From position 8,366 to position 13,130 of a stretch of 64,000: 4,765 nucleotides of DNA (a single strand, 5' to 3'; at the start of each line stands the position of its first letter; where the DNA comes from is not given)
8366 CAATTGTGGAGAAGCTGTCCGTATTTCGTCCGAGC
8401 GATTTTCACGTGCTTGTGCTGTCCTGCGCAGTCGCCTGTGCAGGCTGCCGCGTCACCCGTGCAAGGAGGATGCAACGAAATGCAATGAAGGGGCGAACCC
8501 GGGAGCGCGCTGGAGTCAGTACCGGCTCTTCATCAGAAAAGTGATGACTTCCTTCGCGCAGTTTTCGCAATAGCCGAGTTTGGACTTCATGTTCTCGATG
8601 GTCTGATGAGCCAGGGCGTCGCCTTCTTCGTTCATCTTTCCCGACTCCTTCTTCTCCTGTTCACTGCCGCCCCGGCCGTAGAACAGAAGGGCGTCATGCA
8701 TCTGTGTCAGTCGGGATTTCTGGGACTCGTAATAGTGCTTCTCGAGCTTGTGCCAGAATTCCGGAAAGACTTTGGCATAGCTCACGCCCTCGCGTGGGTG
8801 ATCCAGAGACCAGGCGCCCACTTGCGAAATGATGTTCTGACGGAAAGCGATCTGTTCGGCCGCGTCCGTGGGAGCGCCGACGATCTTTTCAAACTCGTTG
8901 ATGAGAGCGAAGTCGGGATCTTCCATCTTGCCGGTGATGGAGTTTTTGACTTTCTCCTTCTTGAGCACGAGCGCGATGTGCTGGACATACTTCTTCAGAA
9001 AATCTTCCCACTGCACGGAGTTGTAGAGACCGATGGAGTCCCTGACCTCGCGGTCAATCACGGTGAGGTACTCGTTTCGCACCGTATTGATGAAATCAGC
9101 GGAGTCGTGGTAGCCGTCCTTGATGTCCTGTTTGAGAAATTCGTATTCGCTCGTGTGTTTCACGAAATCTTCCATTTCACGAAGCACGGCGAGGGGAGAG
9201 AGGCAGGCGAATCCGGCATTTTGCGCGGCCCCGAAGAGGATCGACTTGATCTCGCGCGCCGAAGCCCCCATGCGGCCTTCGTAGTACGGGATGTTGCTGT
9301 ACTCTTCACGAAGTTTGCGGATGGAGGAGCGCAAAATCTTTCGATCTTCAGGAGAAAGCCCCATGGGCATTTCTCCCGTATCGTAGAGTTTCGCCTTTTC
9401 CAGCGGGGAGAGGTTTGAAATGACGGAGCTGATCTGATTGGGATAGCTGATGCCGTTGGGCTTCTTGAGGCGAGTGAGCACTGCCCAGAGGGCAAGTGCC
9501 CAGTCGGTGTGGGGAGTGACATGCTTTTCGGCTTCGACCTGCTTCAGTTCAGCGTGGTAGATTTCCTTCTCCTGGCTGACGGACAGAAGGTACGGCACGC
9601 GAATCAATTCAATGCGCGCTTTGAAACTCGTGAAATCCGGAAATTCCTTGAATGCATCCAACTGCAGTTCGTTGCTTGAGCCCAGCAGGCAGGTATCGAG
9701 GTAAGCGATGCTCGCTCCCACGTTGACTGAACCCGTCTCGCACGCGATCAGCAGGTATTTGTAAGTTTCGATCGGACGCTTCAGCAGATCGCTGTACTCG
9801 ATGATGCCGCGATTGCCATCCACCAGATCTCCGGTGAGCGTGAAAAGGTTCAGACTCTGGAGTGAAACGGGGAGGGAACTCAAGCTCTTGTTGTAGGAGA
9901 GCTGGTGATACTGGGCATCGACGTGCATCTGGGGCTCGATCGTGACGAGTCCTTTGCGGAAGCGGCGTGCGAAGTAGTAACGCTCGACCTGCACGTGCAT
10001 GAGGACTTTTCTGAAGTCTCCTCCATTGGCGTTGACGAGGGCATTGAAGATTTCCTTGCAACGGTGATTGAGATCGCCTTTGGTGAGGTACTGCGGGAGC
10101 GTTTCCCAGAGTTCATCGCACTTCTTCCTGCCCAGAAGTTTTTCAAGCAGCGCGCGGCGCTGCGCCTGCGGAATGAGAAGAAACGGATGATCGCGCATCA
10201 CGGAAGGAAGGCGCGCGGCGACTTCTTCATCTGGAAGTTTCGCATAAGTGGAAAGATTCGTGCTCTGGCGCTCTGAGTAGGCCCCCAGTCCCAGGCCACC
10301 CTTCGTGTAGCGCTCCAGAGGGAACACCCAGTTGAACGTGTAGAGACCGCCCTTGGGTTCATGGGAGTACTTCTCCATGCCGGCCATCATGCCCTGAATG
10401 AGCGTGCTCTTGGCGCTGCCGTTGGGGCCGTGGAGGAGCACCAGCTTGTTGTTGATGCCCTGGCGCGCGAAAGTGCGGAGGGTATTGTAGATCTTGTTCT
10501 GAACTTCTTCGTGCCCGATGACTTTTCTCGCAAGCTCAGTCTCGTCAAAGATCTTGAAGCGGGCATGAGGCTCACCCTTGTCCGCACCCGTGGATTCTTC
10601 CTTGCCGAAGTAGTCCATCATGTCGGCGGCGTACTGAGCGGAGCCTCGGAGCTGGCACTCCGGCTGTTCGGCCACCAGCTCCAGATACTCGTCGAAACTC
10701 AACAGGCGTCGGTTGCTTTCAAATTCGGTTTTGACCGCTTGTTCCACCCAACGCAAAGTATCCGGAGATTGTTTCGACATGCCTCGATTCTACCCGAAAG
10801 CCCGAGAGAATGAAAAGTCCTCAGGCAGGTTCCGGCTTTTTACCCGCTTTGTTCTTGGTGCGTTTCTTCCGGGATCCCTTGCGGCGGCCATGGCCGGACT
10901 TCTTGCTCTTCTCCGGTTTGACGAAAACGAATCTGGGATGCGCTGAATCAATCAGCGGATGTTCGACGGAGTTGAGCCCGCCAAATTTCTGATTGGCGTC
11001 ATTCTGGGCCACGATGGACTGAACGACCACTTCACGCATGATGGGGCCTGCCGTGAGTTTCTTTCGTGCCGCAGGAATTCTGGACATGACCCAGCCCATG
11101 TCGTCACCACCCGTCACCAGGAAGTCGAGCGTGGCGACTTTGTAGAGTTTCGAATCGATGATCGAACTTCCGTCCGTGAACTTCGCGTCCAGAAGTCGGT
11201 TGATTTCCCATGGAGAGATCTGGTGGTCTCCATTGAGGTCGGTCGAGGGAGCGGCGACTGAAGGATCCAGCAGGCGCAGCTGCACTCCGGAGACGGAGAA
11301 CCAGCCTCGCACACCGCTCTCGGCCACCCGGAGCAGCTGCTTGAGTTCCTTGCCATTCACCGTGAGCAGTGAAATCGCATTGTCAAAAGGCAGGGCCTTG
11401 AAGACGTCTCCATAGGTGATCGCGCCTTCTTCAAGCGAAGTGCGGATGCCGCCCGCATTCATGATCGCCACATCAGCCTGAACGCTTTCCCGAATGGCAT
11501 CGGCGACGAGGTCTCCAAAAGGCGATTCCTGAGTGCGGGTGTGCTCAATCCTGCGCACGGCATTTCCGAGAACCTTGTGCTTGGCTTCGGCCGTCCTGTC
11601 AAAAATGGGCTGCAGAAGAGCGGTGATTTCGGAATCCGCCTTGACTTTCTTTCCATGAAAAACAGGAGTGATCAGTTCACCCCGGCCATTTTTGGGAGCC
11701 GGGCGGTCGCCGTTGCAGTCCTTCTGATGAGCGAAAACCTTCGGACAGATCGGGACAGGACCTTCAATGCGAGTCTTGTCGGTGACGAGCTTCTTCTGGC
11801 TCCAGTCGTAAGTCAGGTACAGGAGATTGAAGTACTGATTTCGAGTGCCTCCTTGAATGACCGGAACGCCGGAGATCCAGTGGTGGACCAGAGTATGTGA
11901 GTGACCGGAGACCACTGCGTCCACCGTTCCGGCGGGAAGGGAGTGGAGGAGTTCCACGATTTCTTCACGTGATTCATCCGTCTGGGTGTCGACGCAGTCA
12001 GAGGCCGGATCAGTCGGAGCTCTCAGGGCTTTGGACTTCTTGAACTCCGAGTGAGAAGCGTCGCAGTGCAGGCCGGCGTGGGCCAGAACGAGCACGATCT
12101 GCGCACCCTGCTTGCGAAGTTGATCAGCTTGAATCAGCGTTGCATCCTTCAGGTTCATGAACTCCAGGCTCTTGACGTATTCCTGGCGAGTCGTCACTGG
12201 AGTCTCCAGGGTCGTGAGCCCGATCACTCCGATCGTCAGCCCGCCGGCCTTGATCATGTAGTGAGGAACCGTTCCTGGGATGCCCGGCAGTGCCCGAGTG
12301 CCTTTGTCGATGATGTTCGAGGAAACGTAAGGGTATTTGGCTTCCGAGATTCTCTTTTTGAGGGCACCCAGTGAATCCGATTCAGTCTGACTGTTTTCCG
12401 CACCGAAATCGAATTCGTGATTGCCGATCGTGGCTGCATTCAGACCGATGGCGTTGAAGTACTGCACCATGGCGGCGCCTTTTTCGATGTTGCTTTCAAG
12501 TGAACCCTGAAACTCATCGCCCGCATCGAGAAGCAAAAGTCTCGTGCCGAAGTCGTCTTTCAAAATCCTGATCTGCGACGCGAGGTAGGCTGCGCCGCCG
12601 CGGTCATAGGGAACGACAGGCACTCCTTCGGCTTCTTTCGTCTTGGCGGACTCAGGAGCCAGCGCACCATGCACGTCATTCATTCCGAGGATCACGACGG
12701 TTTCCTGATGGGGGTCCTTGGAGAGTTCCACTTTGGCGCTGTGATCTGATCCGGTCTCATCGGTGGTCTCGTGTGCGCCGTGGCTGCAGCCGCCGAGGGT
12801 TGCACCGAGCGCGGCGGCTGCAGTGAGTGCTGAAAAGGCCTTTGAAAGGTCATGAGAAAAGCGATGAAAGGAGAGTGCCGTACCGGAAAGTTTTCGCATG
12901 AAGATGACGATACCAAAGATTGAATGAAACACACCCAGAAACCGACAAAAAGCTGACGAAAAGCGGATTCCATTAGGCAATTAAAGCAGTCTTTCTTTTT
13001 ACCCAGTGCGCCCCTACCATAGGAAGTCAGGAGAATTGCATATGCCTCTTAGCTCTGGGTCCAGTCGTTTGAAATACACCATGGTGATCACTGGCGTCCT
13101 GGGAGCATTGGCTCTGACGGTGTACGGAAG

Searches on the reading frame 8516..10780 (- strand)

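Call 74: search_protein_families(library=pfam, proteins=[window:8516-10780:-], max_evalue=0.001)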
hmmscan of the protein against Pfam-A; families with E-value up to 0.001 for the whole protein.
window:8516-10780:- (754 aa): 2 families
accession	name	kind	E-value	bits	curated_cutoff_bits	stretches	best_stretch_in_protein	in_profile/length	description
PF06798.17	PrkA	-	1.1e-43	150.2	25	1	460-748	1-255/255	PrkA serine protein kinase C-terminal domain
PF08298.17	AAA_PrkA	-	4.5e-29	102.1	25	1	195-442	122-355/358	PrkA AAA domain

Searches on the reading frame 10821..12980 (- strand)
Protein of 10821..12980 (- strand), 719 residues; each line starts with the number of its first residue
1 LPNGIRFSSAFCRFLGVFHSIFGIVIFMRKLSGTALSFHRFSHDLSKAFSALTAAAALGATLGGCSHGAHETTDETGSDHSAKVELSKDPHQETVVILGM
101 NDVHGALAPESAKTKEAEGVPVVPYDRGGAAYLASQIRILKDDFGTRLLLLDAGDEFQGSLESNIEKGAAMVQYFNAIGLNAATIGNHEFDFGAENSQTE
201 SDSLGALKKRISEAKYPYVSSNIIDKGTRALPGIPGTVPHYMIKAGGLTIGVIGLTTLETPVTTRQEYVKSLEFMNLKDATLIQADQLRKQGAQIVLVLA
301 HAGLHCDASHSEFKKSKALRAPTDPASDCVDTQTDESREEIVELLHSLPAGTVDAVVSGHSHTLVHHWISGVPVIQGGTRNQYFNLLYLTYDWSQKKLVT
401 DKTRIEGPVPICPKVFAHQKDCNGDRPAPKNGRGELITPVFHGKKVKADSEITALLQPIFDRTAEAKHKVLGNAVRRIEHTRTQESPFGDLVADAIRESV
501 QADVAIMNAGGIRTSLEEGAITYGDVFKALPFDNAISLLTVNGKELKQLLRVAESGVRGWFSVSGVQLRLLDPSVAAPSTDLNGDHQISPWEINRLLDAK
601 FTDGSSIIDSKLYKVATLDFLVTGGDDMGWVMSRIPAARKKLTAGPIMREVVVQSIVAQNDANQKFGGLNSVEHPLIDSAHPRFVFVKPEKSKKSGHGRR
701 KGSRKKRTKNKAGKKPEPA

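Call 74: search_protein_families(library=pfam, proteins=[window:10821-12980:-], max_evalue=0.001)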
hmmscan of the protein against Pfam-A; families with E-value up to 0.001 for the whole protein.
window:10821-12980:- (719 aa): 3 families
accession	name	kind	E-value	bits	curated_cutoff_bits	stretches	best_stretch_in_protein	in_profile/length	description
PF02872.23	5_nucleotid_C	-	8.7e-30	104.4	23.6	1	476-628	12-153/158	5'-nucleotidase, C-terminal domain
PF00149.33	Metallophos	-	1.8e-08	35.5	21.5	1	97-363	3-190/191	Calcineurin-like phosphoesterase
PF21953.1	NadN_nucleosid_C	-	0.00033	21.1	27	1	498-556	33-92/199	NAD nucleotidase, C-terminal domain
